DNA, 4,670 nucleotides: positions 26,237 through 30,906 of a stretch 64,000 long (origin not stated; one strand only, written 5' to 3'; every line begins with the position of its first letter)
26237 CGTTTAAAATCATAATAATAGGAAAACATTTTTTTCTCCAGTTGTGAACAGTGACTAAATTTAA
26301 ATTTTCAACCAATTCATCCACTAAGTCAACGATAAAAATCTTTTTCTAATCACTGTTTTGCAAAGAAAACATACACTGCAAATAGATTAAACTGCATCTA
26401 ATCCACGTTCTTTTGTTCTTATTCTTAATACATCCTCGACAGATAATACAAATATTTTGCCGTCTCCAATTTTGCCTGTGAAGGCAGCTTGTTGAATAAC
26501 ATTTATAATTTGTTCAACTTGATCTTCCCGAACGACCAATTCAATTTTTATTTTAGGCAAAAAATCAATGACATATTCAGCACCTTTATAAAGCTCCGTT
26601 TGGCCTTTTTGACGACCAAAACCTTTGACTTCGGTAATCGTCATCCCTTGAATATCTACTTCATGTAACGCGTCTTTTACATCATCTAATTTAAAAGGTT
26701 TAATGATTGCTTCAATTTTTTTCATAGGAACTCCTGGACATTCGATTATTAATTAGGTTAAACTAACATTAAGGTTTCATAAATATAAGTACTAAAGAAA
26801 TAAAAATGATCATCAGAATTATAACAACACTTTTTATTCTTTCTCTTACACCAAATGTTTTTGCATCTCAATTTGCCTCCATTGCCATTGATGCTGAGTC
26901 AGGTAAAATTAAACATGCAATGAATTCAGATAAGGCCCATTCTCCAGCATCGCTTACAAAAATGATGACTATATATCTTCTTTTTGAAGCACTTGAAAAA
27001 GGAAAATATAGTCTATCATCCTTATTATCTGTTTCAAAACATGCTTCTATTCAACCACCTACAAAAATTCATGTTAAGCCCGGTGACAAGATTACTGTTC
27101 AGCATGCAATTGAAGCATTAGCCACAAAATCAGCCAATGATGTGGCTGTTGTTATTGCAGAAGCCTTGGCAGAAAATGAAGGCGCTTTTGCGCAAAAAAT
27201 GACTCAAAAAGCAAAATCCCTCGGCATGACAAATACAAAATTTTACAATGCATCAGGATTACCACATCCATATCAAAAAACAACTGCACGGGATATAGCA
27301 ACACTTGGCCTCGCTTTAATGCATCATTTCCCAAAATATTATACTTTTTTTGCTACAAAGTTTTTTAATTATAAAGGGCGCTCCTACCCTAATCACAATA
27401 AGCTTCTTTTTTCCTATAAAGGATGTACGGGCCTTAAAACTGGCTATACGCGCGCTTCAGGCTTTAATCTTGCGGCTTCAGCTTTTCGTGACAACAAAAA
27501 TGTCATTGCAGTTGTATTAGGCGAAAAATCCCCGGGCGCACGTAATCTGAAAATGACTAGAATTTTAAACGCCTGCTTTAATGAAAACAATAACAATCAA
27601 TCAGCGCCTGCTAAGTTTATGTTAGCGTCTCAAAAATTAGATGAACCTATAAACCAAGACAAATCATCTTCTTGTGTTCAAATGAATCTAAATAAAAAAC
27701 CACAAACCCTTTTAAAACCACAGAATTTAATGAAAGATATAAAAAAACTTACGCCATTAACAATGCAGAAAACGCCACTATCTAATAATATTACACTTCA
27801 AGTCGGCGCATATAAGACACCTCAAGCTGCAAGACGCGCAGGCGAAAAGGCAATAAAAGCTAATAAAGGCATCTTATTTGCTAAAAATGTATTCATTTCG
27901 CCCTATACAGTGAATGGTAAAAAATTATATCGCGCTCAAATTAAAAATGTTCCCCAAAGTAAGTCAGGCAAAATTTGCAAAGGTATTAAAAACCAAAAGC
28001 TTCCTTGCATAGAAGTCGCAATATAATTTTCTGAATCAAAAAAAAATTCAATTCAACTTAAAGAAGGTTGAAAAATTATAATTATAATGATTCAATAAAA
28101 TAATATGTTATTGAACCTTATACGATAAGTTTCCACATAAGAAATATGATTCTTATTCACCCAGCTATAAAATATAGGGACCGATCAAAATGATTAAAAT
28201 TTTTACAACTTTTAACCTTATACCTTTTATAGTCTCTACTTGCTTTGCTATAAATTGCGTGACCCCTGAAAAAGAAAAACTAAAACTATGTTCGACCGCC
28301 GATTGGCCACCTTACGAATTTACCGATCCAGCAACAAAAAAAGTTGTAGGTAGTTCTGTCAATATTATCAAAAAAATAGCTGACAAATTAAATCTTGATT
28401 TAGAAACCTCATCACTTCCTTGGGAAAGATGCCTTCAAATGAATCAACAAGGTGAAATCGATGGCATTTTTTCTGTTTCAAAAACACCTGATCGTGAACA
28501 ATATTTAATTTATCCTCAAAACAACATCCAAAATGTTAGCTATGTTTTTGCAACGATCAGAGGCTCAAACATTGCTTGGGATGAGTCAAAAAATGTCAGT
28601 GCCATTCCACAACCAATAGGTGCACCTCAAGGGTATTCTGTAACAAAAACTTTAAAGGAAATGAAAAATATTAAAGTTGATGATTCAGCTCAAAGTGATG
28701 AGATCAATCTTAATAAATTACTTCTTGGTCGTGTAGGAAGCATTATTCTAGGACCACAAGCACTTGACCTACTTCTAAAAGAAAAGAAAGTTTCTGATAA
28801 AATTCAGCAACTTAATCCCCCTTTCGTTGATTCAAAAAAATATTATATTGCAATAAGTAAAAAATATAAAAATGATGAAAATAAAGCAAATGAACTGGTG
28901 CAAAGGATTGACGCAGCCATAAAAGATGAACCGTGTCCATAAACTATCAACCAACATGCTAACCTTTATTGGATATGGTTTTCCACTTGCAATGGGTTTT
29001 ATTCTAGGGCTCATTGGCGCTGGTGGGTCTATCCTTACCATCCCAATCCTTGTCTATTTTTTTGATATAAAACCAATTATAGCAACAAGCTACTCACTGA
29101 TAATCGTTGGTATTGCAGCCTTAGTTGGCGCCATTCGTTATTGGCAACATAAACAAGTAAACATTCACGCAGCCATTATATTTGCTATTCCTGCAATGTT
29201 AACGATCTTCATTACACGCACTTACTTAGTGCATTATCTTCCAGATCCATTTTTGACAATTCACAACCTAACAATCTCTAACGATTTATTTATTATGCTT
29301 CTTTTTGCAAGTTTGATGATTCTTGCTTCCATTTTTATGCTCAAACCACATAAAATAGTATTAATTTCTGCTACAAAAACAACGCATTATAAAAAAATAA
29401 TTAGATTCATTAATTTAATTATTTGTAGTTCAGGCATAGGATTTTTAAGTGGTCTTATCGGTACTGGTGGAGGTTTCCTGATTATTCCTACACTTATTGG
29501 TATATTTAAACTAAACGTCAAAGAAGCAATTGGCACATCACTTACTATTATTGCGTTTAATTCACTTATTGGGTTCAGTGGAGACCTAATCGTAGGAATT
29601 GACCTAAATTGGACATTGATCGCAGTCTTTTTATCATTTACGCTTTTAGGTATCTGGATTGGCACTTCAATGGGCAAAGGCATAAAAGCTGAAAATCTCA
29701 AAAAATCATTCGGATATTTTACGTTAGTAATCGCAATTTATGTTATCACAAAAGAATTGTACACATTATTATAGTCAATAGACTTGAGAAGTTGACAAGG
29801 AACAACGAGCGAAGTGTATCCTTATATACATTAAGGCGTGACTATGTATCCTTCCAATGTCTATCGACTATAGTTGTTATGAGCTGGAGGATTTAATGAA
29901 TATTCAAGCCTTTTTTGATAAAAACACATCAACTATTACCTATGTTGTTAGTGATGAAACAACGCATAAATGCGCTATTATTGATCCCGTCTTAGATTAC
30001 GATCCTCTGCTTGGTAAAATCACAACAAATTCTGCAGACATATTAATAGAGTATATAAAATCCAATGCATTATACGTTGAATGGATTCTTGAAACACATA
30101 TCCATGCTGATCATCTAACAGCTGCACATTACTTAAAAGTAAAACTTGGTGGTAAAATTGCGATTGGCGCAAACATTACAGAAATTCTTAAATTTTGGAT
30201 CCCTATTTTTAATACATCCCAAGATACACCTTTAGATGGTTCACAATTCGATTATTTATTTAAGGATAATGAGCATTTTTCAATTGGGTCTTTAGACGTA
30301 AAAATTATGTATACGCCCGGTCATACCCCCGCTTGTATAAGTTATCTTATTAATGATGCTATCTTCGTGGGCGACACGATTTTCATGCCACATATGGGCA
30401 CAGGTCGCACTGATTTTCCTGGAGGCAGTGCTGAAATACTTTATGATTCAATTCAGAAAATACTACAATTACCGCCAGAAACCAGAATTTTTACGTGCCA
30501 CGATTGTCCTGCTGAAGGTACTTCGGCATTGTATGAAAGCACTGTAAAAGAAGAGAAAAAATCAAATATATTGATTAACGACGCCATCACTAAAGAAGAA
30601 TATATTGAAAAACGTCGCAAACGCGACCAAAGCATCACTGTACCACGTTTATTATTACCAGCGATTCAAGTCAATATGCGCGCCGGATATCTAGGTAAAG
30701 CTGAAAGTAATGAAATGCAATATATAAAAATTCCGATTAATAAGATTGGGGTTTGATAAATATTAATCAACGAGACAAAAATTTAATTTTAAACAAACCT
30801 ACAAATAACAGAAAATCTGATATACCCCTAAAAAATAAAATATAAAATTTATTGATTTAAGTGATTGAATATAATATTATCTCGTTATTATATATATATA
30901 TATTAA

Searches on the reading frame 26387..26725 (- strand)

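Call 46: search_protein_families(library=pfam, proteins=[window:26387-26725:-], max_evalue=0.001)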
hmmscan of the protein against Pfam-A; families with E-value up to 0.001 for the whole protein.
window:26387-26725:- (112 aa): 2 families
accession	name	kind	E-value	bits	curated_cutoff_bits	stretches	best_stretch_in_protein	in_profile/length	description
PF00543.27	P-II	-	1.9e-34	118.5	25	1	1-106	1-102/102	Nitrogen regulatory protein P-II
PF11582.13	DUF3240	-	7.2e-05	23.2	21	1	13-98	16-97/102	Protein of unknown function (DUF3240)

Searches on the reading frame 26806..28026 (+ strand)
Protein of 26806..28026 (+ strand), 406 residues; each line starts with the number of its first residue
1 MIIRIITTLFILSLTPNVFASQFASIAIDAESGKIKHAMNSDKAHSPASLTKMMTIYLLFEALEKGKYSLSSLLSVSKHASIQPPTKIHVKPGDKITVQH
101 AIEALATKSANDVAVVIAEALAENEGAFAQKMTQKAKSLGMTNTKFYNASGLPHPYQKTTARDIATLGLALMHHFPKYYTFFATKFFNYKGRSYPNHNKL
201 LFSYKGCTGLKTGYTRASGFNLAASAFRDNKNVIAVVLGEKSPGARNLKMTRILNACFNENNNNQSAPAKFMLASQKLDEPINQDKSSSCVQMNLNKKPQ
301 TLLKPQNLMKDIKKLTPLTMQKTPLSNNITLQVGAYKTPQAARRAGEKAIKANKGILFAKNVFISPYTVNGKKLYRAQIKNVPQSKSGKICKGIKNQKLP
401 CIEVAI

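Call 46: search_protein_families(library=pfam, proteins=[window:26806-28026:+], max_evalue=0.001)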
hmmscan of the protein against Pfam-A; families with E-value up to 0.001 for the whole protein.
window:26806-28026:+ (406 aa): 3 families
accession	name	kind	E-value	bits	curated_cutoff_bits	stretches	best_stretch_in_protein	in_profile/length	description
PF00768.25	Peptidase_S11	-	2.9e-54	184.5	27.6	1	24-241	14-238/239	D-alanyl-D-alanine carboxypeptidase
PF13354.11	Beta-lactamase2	-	1.9e-09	37.6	22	1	37-171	13-146/214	Beta-lactamase enzyme family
PF05036.18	SPOR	-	0.00087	20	21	0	327-395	3-65/76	SPOR domain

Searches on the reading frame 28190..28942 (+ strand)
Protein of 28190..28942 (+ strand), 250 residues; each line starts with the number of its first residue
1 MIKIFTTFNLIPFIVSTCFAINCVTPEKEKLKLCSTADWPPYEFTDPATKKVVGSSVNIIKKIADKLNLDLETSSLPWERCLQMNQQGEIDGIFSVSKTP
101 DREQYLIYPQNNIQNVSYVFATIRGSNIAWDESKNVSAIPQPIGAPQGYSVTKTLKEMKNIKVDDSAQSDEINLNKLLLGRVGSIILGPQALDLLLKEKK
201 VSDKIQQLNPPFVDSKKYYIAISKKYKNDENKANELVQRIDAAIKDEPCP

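Call 46: search_protein_families(library=pfam, proteins=[window:28190-28942:+], max_evalue=0.001)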
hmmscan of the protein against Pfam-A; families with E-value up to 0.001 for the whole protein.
window:28190-28942:+ (250 aa): 1 family
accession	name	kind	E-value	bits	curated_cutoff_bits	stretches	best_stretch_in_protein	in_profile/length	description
PF00497.25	SBP_bac_3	-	4.9e-15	55.9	26.4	1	31-245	1-114/132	Bacterial extracellular solute-binding proteins, family 3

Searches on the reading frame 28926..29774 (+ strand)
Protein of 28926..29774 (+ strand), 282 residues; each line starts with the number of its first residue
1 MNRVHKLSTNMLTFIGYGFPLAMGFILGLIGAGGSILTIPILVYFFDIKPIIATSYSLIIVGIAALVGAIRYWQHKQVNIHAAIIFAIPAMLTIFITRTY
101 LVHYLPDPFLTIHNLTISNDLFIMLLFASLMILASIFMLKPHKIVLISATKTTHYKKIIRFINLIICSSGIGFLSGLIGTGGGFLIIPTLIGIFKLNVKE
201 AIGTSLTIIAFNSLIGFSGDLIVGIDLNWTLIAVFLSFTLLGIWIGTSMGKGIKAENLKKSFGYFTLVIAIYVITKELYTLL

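Call 46: search_protein_families(library=pfam, proteins=[window:28926-29774:+], max_evalue=0.001)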
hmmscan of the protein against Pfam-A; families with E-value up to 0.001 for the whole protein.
window:28926-29774:+ (282 aa): 1 family
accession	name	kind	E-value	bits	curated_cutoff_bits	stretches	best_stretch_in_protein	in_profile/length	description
PF01925.25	TauE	-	1.3e-39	136.8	32.6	1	21-272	6-236/237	Sulfite exporter TauE/SafE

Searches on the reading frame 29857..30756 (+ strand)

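Call 46: search_protein_families(library=pfam, proteins=[window:29857-30756:+], max_evalue=0.001)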
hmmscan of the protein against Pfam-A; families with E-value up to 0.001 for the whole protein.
window:29857-30756:+ (299 aa): 1 family
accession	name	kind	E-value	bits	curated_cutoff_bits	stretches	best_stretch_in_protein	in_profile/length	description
PF00753.33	Lactamase_B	-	2.7e-18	67.1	22.7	1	29-215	9-196/196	Metallo-beta-lactamase superfamily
